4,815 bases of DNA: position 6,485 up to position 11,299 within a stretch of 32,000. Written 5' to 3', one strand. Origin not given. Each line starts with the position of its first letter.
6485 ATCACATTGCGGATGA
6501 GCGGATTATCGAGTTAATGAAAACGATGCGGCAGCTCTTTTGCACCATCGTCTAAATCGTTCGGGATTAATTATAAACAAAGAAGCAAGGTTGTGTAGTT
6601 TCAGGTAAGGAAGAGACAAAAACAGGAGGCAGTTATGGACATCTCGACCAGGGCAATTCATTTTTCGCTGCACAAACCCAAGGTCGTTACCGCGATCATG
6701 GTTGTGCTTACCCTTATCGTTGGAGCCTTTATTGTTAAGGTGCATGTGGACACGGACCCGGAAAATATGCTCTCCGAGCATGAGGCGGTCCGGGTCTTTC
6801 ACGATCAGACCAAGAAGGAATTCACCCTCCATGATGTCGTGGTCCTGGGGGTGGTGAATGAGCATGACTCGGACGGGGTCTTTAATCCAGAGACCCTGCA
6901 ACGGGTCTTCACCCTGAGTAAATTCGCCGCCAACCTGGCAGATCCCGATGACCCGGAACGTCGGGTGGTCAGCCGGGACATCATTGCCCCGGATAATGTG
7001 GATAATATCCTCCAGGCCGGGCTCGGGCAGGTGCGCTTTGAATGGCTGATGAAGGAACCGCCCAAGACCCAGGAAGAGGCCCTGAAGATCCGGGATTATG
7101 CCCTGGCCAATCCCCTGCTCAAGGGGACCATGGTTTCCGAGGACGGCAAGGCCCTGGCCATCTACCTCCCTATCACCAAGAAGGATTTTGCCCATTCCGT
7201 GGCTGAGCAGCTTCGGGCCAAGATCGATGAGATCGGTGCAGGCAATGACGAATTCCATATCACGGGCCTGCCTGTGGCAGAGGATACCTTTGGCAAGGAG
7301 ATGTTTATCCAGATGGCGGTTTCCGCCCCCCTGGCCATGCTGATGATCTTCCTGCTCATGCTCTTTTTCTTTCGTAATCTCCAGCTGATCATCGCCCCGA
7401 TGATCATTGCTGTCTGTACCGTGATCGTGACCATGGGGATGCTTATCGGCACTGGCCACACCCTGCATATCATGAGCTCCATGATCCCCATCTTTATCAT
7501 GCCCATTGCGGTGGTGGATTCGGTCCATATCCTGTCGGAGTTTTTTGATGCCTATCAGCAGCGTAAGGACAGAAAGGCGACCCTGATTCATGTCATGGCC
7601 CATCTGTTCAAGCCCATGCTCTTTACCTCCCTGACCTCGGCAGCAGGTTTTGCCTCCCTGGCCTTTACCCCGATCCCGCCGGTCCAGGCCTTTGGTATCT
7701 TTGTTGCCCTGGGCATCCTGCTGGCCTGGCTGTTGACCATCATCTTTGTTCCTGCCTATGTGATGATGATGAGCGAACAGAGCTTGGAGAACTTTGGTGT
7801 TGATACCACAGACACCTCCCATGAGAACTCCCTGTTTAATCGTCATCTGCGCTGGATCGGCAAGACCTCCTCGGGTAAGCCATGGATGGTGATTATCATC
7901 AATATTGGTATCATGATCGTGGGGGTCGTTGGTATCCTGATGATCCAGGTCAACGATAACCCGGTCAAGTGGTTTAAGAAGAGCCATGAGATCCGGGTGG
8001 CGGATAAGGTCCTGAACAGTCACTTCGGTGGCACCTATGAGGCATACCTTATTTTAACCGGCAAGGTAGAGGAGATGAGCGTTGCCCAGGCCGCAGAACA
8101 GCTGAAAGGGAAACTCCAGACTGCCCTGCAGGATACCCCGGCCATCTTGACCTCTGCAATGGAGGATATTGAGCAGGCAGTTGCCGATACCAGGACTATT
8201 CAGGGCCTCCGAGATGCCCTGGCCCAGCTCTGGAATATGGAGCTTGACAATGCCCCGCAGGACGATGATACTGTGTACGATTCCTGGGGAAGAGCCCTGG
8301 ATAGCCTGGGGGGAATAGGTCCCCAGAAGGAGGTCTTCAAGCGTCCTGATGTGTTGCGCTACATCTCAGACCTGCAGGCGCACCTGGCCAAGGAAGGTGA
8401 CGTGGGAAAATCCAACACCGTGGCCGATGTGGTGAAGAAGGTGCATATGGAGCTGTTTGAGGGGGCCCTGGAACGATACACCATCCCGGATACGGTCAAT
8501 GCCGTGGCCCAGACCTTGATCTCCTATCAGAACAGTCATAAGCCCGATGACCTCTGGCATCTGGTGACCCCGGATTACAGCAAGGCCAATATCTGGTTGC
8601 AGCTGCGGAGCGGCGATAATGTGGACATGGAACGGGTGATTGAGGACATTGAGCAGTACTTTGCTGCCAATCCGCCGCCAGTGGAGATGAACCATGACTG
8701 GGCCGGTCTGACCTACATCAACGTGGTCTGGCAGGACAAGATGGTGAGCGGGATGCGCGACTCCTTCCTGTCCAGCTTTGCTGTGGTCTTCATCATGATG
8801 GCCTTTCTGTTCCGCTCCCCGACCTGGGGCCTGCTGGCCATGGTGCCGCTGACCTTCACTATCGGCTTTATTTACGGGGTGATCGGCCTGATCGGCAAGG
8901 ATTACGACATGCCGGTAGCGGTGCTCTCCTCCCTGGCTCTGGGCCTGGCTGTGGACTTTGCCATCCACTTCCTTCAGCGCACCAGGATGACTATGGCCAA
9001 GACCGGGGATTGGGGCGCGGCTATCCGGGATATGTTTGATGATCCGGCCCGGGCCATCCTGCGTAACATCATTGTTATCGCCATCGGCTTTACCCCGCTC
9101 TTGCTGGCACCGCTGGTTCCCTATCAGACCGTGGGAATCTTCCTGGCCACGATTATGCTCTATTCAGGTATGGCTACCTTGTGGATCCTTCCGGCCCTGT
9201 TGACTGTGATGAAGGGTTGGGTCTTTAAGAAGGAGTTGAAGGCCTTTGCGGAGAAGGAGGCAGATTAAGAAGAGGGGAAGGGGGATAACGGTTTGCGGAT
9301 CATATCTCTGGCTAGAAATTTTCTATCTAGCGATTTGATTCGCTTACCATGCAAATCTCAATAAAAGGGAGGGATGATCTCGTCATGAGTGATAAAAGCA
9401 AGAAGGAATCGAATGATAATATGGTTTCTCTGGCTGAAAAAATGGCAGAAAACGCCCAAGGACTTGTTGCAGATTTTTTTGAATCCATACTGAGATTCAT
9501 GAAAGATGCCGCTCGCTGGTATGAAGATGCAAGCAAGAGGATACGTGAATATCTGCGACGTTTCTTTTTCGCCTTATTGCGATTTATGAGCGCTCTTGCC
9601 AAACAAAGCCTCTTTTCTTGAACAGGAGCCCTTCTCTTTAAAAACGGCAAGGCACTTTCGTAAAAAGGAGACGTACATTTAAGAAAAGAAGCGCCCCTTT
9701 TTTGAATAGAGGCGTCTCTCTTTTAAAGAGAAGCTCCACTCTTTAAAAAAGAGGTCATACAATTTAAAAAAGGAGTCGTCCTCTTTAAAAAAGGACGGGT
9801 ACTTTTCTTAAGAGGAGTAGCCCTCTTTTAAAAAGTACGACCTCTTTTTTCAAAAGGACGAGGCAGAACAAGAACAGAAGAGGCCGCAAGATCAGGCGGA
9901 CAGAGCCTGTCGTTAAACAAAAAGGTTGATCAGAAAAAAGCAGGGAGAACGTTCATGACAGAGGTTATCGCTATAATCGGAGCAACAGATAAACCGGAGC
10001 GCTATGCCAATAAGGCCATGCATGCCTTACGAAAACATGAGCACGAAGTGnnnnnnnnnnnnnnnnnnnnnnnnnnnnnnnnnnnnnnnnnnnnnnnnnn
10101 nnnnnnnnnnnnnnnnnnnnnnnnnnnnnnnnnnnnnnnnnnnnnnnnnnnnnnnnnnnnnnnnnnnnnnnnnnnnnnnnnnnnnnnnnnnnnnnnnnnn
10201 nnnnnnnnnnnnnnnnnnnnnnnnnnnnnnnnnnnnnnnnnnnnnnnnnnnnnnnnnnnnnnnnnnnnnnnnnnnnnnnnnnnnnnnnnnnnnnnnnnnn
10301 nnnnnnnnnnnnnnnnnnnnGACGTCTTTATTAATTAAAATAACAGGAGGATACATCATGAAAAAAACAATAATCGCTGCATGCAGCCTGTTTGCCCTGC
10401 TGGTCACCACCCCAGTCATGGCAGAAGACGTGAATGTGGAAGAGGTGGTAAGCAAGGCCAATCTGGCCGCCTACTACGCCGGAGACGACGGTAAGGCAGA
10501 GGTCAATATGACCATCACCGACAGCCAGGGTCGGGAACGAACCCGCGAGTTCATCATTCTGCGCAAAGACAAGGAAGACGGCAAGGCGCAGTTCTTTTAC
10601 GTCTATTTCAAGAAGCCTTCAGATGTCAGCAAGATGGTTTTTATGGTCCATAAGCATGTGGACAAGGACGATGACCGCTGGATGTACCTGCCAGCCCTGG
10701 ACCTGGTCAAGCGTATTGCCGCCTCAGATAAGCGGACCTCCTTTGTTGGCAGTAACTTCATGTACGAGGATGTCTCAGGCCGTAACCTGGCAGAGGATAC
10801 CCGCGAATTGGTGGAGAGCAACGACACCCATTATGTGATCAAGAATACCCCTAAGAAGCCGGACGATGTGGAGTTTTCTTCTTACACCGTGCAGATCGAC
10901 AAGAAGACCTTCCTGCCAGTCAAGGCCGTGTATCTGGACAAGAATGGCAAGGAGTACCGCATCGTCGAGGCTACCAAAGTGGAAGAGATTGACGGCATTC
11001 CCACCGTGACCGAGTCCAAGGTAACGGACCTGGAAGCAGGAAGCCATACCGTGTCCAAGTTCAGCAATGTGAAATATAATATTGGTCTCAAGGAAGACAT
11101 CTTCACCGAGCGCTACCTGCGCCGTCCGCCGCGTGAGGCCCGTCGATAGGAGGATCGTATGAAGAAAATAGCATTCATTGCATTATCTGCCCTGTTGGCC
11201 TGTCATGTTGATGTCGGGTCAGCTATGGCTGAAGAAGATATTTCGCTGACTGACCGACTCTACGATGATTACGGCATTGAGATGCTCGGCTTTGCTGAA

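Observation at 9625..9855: Eleven exactly phased copies of a degenerate 21-bp unit in a non-coding gap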

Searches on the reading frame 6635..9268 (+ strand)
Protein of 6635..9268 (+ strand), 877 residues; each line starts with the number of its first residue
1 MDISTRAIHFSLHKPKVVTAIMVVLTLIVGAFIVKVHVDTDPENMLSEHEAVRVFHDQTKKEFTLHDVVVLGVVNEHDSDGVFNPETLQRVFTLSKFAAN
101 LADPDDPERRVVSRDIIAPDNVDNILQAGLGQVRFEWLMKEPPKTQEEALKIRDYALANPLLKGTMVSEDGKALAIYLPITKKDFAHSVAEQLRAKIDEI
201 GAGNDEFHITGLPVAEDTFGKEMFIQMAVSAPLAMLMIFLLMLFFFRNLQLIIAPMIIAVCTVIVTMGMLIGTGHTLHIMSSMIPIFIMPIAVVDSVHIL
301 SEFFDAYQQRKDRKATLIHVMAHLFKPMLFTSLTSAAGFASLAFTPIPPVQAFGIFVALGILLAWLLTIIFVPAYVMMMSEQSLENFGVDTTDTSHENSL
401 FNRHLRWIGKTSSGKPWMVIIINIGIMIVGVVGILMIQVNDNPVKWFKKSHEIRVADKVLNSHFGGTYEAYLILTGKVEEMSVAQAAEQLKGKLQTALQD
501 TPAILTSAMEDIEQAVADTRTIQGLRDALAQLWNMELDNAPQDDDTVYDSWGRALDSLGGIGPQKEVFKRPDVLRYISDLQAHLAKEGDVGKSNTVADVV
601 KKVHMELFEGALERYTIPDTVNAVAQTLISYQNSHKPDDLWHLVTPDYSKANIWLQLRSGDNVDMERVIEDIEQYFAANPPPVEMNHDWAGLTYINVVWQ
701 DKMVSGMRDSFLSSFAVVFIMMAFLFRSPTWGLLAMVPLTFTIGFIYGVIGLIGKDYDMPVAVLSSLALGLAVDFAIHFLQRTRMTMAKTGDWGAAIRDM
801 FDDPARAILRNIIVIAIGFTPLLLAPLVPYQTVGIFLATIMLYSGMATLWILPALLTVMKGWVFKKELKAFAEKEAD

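Call 13: search_protein_families(library=pfam, proteins=[window:6635-9268:+])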
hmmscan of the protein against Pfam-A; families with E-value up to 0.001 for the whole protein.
window:6635-9268:+ (877 aa): 4 families
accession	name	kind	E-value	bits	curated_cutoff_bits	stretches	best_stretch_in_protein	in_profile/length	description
PF03176.21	MMPL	-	6.3e-37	127.7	20.5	2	155-383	70-306/333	MMPL family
PF12349.14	Sterol-sensing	-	9.8e-10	38.9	22.3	1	251-382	8-139/153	Sterol-sensing domain of SREBP cleavage-activation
PF02460.24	Patched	-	9.2e-08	32.4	23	1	245-377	24-155/156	Patched SSD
PF00873.25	ACR_tran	-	0.00012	20.4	28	1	682-858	843-1019/1021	AcrB/AcrD/AcrF family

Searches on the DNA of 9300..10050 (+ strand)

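Call 44: search_dna_similar(query=window:9600-9900:+, collection=plasmids, mode=distant, max_evalue=1)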
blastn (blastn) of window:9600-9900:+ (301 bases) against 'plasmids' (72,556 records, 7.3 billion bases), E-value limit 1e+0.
No match.

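Call 45: search_dna_similar(query=window:9600-9900:+, collection=phages, mode=distant, max_evalue=1)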
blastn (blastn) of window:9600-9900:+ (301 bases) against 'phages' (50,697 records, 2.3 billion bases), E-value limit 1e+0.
Records with a match: 1; places in all: 1; records where one place covers at least 80% of the query: 0.
Best place of each record, by identity: 90-95% 1.
By first word of the organism name: Bacteriophage 1.
By host as written in the record: - 1.
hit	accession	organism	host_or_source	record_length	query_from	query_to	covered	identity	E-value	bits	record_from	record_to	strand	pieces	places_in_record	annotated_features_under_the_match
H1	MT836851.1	Bacteriophage sp.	human fecal samples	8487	166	192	9%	92.6%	3e-1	41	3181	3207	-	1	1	record has no annotation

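Call 78: search_rna_families(source=window, start=9300, end=10050, threshold=evalue, max_evalue=1)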
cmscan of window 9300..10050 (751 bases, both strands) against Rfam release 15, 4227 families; matches with E-value up to 1: 24.
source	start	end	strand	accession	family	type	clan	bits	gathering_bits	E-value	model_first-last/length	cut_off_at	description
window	9766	9850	-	RF00639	mir-515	Gene; miRNA;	CL00096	30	68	0.00073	1-87/87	no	mir-515 microRNA precursor family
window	9750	9845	-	RF04262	MIR1319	Gene; miRNA;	-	26.4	116.6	0.019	1-119/119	no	MIR1319 microRNA precursor family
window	9612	9762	+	RF01241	SNORA81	Gene; snRNA; snoRNA; HACA-box;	-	26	45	0.014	1-179/179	no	Small nucleolar RNA SNORA81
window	9715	9830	+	RF00515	PyrR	Cis-reg;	-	25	54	0.4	1-115/115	no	PyrR binding site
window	9742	9852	-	RF04174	MIR4208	Gene; miRNA;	-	24.3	140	0.31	1-191/191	no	MIR4208 microRNA precursor family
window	9683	9839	-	RF00515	PyrR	Cis-reg;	-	24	54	0.63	1-115/115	no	PyrR binding site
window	9763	9832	-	RF04291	mir-368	Gene; miRNA;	CL00149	23.7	58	0.047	1-72/72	no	mir-368 microRNA precursor family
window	9742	9853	-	RF03940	MIR9563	Gene; miRNA;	-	23.6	90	0.063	1-127/127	no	MIR9563 microRNA precursor family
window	9750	9845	+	RF04262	MIR1319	Gene; miRNA;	-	23.3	116.6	0.11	1-119/119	no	MIR1319 microRNA precursor family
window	9629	9755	-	RF04144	MIR9783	Gene; miRNA;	-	22.1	100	0.1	1-95/95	no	MIR9783 microRNA precursor family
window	9658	9702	-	RF02847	Ref64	Gene; sRNA;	-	21.1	44.3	0.26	1-69/69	no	Enterococcus sRNA 64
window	9693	9755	+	RF04239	mir-4679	Gene; miRNA;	-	20.6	88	0.37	1-75/75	no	mir-4679 microRNA precursor family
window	9692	9758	-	RF03923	mir-964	Gene; miRNA;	-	20.4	100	0.31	1-90/90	no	mir-964 microRNA precursor family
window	9575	9827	+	RF02731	JA03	Gene; sRNA;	-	20.3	44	0.032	1-274/274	no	Aggregatibacter sRNA JA03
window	9697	9751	-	RF04161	mir-3688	Gene; miRNA;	-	20.2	84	0.3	1-88/88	no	mir-3688 microRNA precursor family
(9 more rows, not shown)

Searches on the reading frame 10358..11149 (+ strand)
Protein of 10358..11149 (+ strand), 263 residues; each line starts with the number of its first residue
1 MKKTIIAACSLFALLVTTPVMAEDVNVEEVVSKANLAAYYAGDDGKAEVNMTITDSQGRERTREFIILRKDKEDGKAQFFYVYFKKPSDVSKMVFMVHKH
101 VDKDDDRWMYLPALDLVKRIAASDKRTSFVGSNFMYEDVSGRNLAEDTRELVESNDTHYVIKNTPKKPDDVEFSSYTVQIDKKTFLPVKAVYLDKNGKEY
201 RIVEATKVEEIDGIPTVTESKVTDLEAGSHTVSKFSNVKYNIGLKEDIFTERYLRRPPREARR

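Call 13: search_protein_families(library=pfam, proteins=[window:10358-11149:+])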
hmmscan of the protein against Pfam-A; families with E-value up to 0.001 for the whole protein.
window:10358-11149:+ (263 aa): 2 families
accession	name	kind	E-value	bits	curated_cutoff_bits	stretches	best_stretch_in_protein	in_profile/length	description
PF17131.11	LolA_like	-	6.4e-53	179.6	30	1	80-256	5-184/184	Outer membrane lipoprotein-sorting protein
PF07044.18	DUF1329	-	4.3e-09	36.6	23.1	1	70-143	133-211/368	Protein of unknown function (DUF1329)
